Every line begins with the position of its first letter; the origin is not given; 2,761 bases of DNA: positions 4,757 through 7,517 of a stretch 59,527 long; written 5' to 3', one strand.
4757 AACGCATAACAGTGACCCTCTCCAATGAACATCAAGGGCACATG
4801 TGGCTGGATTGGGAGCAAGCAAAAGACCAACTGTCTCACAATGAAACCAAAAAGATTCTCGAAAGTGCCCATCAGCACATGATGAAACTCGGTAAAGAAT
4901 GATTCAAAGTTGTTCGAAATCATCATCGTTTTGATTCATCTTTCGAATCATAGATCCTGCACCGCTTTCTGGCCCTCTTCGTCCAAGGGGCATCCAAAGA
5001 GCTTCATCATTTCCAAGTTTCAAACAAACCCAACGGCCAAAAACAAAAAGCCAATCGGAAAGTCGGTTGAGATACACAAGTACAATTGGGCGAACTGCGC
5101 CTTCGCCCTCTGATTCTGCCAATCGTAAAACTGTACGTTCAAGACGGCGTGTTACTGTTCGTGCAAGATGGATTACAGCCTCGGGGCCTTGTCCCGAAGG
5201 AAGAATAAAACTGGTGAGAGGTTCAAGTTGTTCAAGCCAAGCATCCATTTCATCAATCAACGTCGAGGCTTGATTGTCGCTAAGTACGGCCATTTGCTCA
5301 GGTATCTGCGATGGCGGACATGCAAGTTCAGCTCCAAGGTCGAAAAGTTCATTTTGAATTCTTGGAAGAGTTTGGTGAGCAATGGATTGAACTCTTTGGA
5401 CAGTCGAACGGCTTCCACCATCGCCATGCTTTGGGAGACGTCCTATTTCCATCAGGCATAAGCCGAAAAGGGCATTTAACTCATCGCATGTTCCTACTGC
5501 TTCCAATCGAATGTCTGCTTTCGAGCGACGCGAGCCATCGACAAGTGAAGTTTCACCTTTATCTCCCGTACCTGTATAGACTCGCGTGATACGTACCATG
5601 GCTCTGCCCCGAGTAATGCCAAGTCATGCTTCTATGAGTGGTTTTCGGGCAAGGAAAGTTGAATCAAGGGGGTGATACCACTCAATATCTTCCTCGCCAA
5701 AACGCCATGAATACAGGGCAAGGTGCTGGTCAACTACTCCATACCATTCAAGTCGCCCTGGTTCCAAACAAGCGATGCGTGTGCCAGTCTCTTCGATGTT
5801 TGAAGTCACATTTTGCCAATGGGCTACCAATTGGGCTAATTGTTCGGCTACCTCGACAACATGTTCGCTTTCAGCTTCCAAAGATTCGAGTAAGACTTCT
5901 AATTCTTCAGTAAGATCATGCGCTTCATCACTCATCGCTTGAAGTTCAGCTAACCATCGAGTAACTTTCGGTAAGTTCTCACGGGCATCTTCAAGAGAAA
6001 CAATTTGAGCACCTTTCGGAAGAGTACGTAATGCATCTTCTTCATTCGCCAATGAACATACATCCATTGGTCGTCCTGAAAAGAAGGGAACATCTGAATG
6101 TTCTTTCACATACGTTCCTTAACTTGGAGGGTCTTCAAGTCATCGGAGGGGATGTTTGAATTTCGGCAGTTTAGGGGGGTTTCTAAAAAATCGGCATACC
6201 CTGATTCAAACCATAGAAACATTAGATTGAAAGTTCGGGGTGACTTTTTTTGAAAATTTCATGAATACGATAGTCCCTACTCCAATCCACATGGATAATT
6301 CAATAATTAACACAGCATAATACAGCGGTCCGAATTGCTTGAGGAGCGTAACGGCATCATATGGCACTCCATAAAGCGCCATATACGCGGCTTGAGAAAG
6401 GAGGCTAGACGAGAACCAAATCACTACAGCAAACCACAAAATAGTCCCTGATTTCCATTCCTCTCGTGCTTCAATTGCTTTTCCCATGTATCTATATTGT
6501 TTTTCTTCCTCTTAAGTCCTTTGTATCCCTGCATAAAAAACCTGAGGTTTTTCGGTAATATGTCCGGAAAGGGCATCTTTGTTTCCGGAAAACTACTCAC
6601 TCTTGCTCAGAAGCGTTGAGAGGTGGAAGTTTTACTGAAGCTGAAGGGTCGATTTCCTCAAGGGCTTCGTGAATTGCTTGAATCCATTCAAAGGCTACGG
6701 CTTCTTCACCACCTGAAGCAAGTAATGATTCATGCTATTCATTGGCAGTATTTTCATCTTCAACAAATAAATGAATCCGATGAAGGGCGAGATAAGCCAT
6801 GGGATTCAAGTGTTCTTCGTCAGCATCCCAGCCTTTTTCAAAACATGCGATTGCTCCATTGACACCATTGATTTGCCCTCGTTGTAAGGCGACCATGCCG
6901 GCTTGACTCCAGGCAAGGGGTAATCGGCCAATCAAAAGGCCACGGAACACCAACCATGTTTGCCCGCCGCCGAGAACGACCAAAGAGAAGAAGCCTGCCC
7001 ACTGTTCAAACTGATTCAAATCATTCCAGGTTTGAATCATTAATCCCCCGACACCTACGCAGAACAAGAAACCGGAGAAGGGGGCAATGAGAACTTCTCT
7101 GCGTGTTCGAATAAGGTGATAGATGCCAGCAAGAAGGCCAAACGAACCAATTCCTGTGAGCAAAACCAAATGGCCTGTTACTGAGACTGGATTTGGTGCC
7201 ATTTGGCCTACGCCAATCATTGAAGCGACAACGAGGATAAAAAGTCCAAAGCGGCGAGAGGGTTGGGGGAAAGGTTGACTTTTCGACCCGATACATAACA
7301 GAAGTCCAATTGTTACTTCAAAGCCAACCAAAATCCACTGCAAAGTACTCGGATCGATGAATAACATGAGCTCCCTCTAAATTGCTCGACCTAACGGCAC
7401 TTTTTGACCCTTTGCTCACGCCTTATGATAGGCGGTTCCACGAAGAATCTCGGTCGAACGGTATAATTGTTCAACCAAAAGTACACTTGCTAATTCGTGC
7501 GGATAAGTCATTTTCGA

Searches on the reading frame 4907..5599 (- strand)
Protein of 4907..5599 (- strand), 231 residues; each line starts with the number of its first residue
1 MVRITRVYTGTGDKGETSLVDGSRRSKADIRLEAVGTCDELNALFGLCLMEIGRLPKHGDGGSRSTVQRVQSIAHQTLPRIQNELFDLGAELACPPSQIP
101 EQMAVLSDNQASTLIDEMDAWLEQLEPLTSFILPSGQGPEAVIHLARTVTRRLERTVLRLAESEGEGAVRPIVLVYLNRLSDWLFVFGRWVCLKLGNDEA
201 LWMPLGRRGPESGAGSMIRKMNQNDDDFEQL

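Call 40: find_encoding_contigs(protein=window:4907-5599:-, flank=10000, max_places=6)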
Protein window:4907-5599:- (231 aa): 8 contigs read that carry it; 6 places shown.
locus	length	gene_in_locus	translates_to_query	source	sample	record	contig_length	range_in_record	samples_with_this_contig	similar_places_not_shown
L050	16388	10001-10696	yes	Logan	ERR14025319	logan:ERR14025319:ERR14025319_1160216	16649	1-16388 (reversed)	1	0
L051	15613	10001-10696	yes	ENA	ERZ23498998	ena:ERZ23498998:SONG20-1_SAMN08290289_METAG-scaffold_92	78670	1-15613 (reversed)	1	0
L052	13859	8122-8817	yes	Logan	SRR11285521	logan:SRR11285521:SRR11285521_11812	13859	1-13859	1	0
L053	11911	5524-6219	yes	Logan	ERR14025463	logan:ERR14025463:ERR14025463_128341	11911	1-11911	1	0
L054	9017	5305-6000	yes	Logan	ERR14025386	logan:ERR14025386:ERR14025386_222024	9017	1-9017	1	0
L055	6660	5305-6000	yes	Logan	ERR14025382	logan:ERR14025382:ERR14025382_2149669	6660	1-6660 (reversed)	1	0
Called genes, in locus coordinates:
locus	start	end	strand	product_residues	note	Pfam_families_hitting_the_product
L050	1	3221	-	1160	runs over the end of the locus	?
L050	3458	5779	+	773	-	PF00390:malic, PF03949:Malic_M, PF01515:PTA_PTB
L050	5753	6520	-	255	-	-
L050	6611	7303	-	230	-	PF13417:GST_N_3, PF13409:GST_N_2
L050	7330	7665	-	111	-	-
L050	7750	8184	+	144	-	PF02590:SPOUT_MTase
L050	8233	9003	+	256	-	-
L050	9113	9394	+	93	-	-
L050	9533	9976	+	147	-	PF09969:DUF2203, PF08654:DASH_Dad2 (faint)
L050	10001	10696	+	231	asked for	PF01923:Cob_adeno_trans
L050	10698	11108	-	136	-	PF00293:NUDIX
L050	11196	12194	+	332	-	-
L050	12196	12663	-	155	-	-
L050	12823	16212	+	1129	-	-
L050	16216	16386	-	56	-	?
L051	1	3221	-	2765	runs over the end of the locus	-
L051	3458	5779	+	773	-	PF00390:malic, PF03949:Malic_M, PF01515:PTA_PTB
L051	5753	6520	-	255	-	-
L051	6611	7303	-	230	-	PF13417:GST_N_3, PF13409:GST_N_2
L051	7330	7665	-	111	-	-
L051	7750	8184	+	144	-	PF02590:SPOUT_MTase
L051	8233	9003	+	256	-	-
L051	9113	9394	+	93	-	-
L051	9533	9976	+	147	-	PF09969:DUF2203, PF08654:DASH_Dad2 (faint)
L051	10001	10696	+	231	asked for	PF01923:Cob_adeno_trans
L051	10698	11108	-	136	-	PF00293:NUDIX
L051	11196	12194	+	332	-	-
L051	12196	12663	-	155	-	-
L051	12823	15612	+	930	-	?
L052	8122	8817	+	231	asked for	PF01923:Cob_adeno_trans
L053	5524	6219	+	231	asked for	PF01923:Cob_adeno_trans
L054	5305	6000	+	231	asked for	PF01923:Cob_adeno_trans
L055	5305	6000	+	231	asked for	PF01923:Cob_adeno_trans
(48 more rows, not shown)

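Call 48: search_protein_families(library=ncbifam, proteins=[L051:8233-9000:+], max_evalue=0.1)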
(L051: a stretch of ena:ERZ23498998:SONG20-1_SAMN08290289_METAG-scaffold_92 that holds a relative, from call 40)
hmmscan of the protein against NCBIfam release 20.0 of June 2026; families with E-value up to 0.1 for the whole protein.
L051:8233-9000:+ (256 aa): 0 families
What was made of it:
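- Closest known: PGF-CTERM / archaeosortase-type C-terminal anchors of archaeal surface proteins. Different: The motif is not PGF, and no NCBIfam sorting-signal model matched (call 48).
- Tried and rejected: No family matched (call 48).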

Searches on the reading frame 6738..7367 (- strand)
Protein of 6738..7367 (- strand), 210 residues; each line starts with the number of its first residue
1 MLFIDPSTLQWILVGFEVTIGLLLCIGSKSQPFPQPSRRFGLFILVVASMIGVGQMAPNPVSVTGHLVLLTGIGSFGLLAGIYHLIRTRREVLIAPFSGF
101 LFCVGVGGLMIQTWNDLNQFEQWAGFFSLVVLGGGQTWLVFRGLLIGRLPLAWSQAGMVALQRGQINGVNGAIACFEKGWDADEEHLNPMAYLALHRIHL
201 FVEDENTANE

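Call 36: find_encoding_contigs(protein=window:6738-7367:-, flank=10000, max_places=6)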
Protein window:6738-7367:- (210 aa): no gene with exactly this product is on record in the collection.
